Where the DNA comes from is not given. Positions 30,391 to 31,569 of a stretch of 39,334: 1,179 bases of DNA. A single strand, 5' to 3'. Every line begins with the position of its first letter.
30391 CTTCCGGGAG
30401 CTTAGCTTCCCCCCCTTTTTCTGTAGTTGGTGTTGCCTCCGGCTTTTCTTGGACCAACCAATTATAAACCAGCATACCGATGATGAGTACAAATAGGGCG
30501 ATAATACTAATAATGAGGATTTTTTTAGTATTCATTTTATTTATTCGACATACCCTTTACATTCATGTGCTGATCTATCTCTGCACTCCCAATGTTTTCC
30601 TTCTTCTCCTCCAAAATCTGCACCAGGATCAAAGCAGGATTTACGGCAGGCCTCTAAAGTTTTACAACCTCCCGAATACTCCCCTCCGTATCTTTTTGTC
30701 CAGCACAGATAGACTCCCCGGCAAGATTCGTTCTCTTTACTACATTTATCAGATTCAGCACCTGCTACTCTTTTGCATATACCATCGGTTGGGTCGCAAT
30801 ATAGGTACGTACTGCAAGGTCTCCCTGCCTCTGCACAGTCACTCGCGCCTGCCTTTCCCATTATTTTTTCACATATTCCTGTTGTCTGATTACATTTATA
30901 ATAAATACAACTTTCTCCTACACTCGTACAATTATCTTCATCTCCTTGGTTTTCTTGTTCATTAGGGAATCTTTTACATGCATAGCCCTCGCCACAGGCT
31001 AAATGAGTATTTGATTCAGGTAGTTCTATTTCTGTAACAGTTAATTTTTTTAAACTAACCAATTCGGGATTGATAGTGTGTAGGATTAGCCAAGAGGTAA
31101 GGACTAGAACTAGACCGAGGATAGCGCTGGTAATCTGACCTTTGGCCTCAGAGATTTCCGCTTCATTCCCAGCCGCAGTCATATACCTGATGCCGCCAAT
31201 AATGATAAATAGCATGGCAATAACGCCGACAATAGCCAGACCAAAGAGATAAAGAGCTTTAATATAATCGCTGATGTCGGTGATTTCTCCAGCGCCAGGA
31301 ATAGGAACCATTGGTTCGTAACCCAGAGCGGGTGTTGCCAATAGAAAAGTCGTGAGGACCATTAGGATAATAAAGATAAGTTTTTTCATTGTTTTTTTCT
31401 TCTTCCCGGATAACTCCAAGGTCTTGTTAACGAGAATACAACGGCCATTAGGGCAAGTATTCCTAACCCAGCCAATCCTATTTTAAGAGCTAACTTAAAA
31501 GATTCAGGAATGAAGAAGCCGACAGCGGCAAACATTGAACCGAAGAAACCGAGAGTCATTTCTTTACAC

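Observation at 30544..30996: VirB2-like pilin carrying a C-terminal domain with 18 cysteines in three repeated C-x6-C-x4/5-C-x6-C units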

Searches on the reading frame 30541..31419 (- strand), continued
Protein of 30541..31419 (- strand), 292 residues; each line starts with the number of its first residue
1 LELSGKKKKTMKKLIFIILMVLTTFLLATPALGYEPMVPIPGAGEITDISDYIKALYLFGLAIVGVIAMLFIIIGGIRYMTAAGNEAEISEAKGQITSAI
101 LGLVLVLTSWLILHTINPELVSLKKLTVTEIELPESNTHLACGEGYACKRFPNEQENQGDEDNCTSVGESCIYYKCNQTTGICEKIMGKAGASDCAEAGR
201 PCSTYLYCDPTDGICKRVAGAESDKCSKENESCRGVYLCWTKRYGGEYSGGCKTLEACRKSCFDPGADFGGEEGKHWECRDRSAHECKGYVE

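Call 55: search_protein_families(library=pfam, alignment_id=A2, max_evalue=0.05)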
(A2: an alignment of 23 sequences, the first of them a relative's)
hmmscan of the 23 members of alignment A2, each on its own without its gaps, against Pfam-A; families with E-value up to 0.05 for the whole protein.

A. member 1, P0001 (282 aa): 5 families
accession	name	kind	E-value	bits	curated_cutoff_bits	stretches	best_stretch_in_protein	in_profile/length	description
PF18895.5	T4SS_pilin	-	1.8e-11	44.4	26.6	1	52-104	18-69/71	Type IV secretion system pilin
PF23396.1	DUF7103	-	0.0032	17.9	27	1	39-96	19-76/159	Family of unknown function (DUF7103)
PF18920.5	DUF5671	-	0.0046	17.3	28.4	1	41-103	4-66/132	Domain of unknown function (DUF5671)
PF19607.4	DUF6112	-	0.016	15.4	25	1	32-90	9-65/88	Family of unknown function (DUF6112)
PF13572.11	DUF4134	-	0.048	14.4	26.5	0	8-95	6-84/93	Domain of unknown function (DUF4134)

B. families by the number of members that match (of 23 scanned): 29 families (the first 25 are shown)
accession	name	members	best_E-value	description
PF18895.5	T4SS_pilin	23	1.7e-13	Type IV secretion system pilin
PF18920.5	DUF5671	8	0.0013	Domain of unknown function (DUF5671)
PF23396.1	DUF7103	7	0.0025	Family of unknown function (DUF7103)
PF19607.4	DUF6112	6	0.0032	Family of unknown function (DUF6112)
PF13572.11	DUF4134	5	0.002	Domain of unknown function (DUF4134)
PF04956.18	TrbC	3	0.0019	TrbC/VIRB2 pilin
PF23050.1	KH_N4BP1_1st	1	0.005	N4BP1, first type I KH-domain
PF19297.4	QcrA_N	1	0.0069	QcrA subunit N-terminal region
PF15108.11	TMEM37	1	0.0072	Voltage-dependent calcium channel gamma-like subunit protein family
PF20563.3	DUF6773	1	0.011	Family of unknown function (DUF6773)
PF12670.12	DUF3792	1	0.013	Protein of unknown function (DUF3792)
PF00847.26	AP2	1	0.014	AP2 domain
PF13858.11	DUF4199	1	0.014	Protein of unknown function (DUF4199)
PF24800.1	DUF7702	1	0.02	Domain of unknown function (DUF7702)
PF04893.22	Yip1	1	0.022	Yip1 domain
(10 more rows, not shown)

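Call 58: find_encoding_contigs(protein=P0005, flank=4000, max_places=2)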
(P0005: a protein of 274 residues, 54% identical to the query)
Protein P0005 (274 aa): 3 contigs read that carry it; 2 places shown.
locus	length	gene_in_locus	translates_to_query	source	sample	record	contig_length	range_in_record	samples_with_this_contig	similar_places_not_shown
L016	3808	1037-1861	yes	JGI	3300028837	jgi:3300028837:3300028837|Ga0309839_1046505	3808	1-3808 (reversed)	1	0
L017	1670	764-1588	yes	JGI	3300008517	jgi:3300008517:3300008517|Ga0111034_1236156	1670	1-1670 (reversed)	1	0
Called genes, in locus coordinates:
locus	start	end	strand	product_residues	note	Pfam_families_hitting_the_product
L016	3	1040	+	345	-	?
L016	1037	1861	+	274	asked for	PF18895:T4SS_pilin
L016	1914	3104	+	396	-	-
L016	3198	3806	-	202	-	?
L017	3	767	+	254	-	?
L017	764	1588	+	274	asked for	PF18895:T4SS_pilin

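Call 59: find_encoding_contigs(protein=P0006, flank=4000, max_places=2)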
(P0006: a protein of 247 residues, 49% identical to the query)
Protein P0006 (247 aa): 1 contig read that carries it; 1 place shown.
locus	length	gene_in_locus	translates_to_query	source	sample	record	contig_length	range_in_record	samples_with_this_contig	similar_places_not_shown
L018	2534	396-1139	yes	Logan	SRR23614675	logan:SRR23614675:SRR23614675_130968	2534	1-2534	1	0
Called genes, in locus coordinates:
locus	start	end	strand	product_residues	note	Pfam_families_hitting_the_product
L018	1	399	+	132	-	?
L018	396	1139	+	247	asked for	PF18895:T4SS_pilin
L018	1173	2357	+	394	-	-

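Call 63: search_protein_families(library=pfam, proteins=[L004:6031-7812:+, L004:4124-5308:+, L011:3385-4719:+, L011:2-1396:+, L014:2479-3633:+, L005:5045-6664:+], max_evalue=0.05)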
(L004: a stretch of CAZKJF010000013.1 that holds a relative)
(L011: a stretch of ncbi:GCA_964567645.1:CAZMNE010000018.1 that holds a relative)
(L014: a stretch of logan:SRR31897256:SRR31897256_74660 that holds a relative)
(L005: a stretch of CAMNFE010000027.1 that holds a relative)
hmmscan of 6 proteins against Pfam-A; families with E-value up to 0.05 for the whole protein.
L004:6031-7812:+ (594 aa): 2 families
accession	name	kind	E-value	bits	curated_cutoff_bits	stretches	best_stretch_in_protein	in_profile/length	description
PF18895.5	T4SS_pilin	-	6.3e-07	29.8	26.6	1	331-395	5-68/71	Type IV secretion system pilin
PF04956.18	TrbC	-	0.00037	21.1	27.9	1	317-397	26-97/98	TrbC/VIRB2 pilin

L004:4124-5308:+ (395 aa): 4 families
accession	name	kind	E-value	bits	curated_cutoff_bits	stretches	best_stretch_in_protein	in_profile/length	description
PF01464.25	SLT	-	2.5e-11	43.6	21.3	1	243-343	13-104/117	Transglycosylase SLT domain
PF18895.5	T4SS_pilin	-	5.1e-05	23.7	26.6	1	83-145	11-71/71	Type IV secretion system pilin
PF18013.6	Phage_lysozyme2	-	0.0081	16.8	28.2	1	251-370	27-122/140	Phage tail lysozyme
PF10320.15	7TM_GPCR_Srsx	-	0.044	13.6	24.1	0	78-158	139-219/257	Serpentine type 7TM GPCR chemoreceptor Srsx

L011:3385-4719:+ (445 aa): 4 families
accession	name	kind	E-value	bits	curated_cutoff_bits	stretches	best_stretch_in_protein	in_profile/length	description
PF18895.5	T4SS_pilin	-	2.1e-05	24.9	26.6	1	173-232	9-67/71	Type IV secretion system pilin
PF23416.1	DUF7107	-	2.5e-05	25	24.6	1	41-88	1-42/48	Domain of unknown function (DUF7107)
PF02557.22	VanY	-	0.0079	16.4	25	1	295-395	6-100/132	D-alanyl-D-alanine carboxypeptidase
PF07127.16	Nodulin_late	-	0.031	15.1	30.4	0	15-59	5-53/54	Late nodulin domain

L011:2-1396:+ (465 aa): 6 families
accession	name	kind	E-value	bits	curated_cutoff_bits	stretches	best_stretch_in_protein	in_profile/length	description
PF18895.5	T4SS_pilin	-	1.8e-07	31.6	26.6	1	150-217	2-68/71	Type IV secretion system pilin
PF23416.1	DUF7107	-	2.6e-05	24.9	24.6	1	37-84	1-42/48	Domain of unknown function (DUF7107)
PF13858.11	DUF4199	-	0.0033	18.3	32.3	1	158-237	19-109/165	Protein of unknown function (DUF4199)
PF04956.18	TrbC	-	0.0034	18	27.9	0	151-202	35-80/98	TrbC/VIRB2 pilin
PF12670.12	DUF3792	-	0.018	15.7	31.3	1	169-223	35-89/115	Protein of unknown function (DUF3792)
PF07127.16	Nodulin_late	-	0.024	15.4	30.4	0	11-55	5-53/54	Late nodulin domain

L014:2479-3633:+ (385 aa): 2 families
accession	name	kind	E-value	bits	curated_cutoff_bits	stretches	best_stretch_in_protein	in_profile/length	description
PF18895.5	T4SS_pilin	-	5.5e-06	26.8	26.6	1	130-194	4-67/71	Type IV secretion system pilin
PF02839.19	CBM_5_12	-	0.023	15.2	26.2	0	333-346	9-22/44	Carbohydrate-binding module family 5/12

L005:5045-6664:+ (540 aa): 4 families
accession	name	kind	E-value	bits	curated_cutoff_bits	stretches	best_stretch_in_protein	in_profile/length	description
PF02368.24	Big_2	-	9.7e-21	74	22.8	2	169-238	2-71/79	Bacterial Ig-like domain (group 2)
PF18895.5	T4SS_pilin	-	2.1e-11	44.2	26.6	1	63-125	10-71/71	Type IV secretion system pilin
PF16227.11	DUF4886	-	7.9e-06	25.5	26.7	1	480-521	188-230/242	Domain of unknown function (DUF4886)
PF25354.1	Ig_NUP210_16th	-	0.00015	21.6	27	0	204-231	31-59/72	NUP210-like, Ig-like domain 16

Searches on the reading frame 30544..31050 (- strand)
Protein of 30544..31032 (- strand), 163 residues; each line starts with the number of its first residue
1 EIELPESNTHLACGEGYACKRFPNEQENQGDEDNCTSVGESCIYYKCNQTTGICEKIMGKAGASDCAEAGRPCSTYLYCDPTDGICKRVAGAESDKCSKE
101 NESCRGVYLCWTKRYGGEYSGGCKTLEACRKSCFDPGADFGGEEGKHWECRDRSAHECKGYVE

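Call 15: find_homologous_proteins(query=window:30544-31026:-, max_evalue=0.01)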
Query seq(161 aa) (161 aa): 1 proteins with E <= 0.01 among 5 candidates.
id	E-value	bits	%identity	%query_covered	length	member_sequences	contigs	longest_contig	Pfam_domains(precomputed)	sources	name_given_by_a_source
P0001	4.2e-106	371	100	100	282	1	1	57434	PF18895.6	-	-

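Call 29: search_protein_representatives(protein=window:30544-31032:-)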
Query: 163 residues. Proteins with E-value up to 0.001 (for the whole library): 3; up to 1e-10: 1; up to 1e-30: 1. The best 3 are listed.
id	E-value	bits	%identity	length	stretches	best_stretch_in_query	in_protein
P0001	5.8e-108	375.2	100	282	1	1-163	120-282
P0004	4.2e-06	43.3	37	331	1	16-147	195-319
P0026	1.8e-04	37.9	33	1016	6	105-153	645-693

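Call 42: predict_structure(alignment_id=A3)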
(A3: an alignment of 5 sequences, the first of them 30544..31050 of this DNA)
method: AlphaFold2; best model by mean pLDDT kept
length: 169 residues; sequences in the alignment: 5
mean_pLDDT: 68.5   pTM: 0.47
mean pLDDT of the five models: 68.5, 65.0, 64.3, 61.8, 57.8
residues with pLDDT >= 90: 3; 70-90: 78; 50-70: 65; < 50: 23
segments of 3 or more residues with pLDDT < 50: 1-3, 141-154, 166-169
pLDDT, mean of each block of 10 residues (from residue 1): 49 71 77 60 81 88 76 86 79 84 77 63 65 63 44 52 48
secondary structure, 60 per line:
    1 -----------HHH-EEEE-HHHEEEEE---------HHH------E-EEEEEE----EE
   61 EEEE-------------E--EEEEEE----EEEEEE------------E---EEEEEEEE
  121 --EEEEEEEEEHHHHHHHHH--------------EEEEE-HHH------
elements in order: E16-19 E24-28 E49-54 E59-64 E81-86 E91-96 E113-120 E123-131 H132-140 E155-159

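Call 48: fold_search(model_id=the predicted structure, library=pdb)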
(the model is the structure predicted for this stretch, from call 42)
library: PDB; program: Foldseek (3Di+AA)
matches with E <= 10: 21; with E <= 0.001: 0
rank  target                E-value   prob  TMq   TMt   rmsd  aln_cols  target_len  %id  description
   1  6e3l_C                1.5e+00  0.03  0.11  0.09  17.4       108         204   11  Interferon gamma signalling complex with IFNGR1 and IFNGR2 (released 2019-02-27)
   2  2jve_MODEL_1_A        3.6e+00  0.11  0.20  0.40  11.2        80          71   12  Solution structure of the extracellular domain of Prod1, a protein implicated in proximodistal identity during (released 2008-09-30)
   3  6e3k_C                4.6e+00  0.01  0.11  0.10  17.4       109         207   10  Interferon gamma signalling complex with IFNGR1 and IFNGR2 (released 2019-02-27)
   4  8vse_A                5.1e+00  0.01  0.09  0.05  15.6       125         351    6  Cryo-EM structure of human CD45 extracellular region in complex with adenoviral protein E3/49K (released 2024-11-06)
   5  6atk_C                5.4e+00  0.03  0.15  0.04  12.2        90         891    8  Crystal structure of the human coronavirus 229E spike protein receptor binding domain in complex with human aminopepti (released 2017-12-06)
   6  5rlk_B                5.7e+00  0.02  0.13  0.05  15.3        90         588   10  PanDDA analysis group deposition -- Crystal Structure of SARS-CoV-2 helicase in complex with Z1509882419 (released 2020-09-30)
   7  5o60_V                6.1e+00  0.03  0.12  0.20  15.8        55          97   18  Structure of the 50S large ribosomal subunit from Mycobacterium smegmatis (released 2017-07-12)
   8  3op1_C                6.1e+00  0.03  0.11  0.08  13.1        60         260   15  Crystal Structure of Macrolide-efflux Protein SP_1110 from Streptococcus pneumoniae (released 2010-09-29)
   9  5fn6                  6.1e+00  0.01  0.09  0.07  14.6       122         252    7  Crystal structure of human CD45 extracellular region, domains d1-d3 (released 2016-03-23)
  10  9hcj_40               6.1e+00  0.01  0.12  0.07  16.6       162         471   12  D. discoideum nuclear pore complex (released 2024-12-25)
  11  6u7f_A                6.4e+00  0.02  0.11  0.03  11.5        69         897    9  HCoV-229E RBD Class IV in complex with human APN (released 2019-11-13)
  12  3va2_C                6.8e+00  0.01  0.09  0.05  18.9       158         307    8  Crystal structure of human Interleukin-5 in complex with its alpha receptor (released 2012-07-25)
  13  5fmv_B                7.6e+00  0.01  0.10  0.06  14.6       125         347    7  Crystal structure of human CD45 extracellular region, domains d1-d4 (released 2016-03-23)
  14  5fn8_A                7.6e+00  0.00  0.10  0.09  20.2       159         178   11  Crystal structure of rat CD45 extracellular region, domains d3-d4 (released 2016-03-23)
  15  5fn7_A                8.1e+00  0.02  0.13  0.13  13.7       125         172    7  Crystal structure of human CD45 extracellular region, domains d1-d2 (released 2016-03-23)
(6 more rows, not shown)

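Call 69: search_protein_families(library=pfam, proteins=[window:30544-31026:-], max_evalue=10)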
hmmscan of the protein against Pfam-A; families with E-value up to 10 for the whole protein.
seq(161 aa): 0 families

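Call 78: fold_search(model_id=the predicted structure, library=viral)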
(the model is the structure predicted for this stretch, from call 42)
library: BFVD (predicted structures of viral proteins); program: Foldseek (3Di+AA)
matches with E <= 10: 185; with E <= 0.001: 0
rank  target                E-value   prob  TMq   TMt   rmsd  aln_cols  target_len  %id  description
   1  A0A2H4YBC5            6.6e-01  0.03  0.11  0.06  20.9       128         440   13  (no name in the UniProt tables at hand)
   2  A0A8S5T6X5            7.8e-01  0.05  0.13  0.08  21.0       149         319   11  Uncharacterized protein [Siphoviridae sp. ctxMM9]
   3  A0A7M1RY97            1.4e+00  0.20  0.25  0.37  13.4        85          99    7  Uncharacterized protein [uncultured phage cr116_1]
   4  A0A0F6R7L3            1.5e+00  0.54  0.17  0.38   1.6        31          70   32  Uncharacterized protein [Sinorhizobium phage phiM9]
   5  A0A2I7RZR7            1.8e+00  0.20  0.22  0.40   7.3        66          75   17  (no name in the UniProt tables at hand)
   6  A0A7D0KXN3            1.9e+00  0.54  0.23  0.11   2.5        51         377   12  (no name in the UniProt tables at hand)
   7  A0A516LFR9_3          2.0e+00  0.03  0.17  0.05  15.2       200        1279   13  (no name in the UniProt tables at hand)
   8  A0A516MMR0            2.2e+00  0.28  0.20  0.51   3.2        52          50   10  (no name in the UniProt tables at hand)
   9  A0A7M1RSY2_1          2.2e+00  0.01  0.11  0.03  22.5       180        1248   13  Spore coat protein-like protein [uncultured phage cr124_1]
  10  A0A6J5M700            2.3e+00  0.33  0.21  0.54   3.0        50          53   20  Uncharacterized protein [uncultured Caudovirales phage]
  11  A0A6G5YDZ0            2.3e+00  0.30  0.21  0.49   3.6        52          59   17  (no name in the UniProt tables at hand)
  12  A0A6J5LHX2            2.3e+00  0.04  0.22  0.15  21.8       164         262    8  Uncharacterized protein [uncultured Caudovirales phage]
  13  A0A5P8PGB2            2.4e+00  0.33  0.21  0.51   3.1        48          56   21  (no name in the UniProt tables at hand)
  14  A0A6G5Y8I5            2.4e+00  0.04  0.15  0.16  10.1        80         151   15  (no name in the UniProt tables at hand)
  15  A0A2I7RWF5            2.6e+00  0.23  0.21  0.50   3.2        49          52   20  DUF7336 domain-containing protein [Vibrio phage 1.245.O._10N.261.54.C7]
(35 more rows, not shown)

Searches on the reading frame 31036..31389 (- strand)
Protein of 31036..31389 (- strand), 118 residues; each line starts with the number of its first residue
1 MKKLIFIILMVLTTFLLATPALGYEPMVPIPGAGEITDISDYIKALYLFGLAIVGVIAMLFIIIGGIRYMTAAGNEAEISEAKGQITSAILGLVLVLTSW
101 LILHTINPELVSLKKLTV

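Call 21: find_homologous_proteins(query=window:31036-31389:-, max_evalue=0.001)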
Query seq(118 aa) (118 aa): 5 proteins with E <= 0.001 among 42 candidates.
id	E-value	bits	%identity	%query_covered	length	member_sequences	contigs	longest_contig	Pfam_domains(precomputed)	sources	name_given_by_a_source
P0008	3.5e-44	168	74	99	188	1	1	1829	PF18895.6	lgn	-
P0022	2.2e-12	65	40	96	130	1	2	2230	PF18895.6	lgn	-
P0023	9.2e-8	50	55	47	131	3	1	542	PF18895.6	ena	-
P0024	5.3e-7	48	47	48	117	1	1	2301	PF18895.6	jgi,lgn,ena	-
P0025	8.6e-4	38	40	48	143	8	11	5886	PF18895.6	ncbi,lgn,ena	-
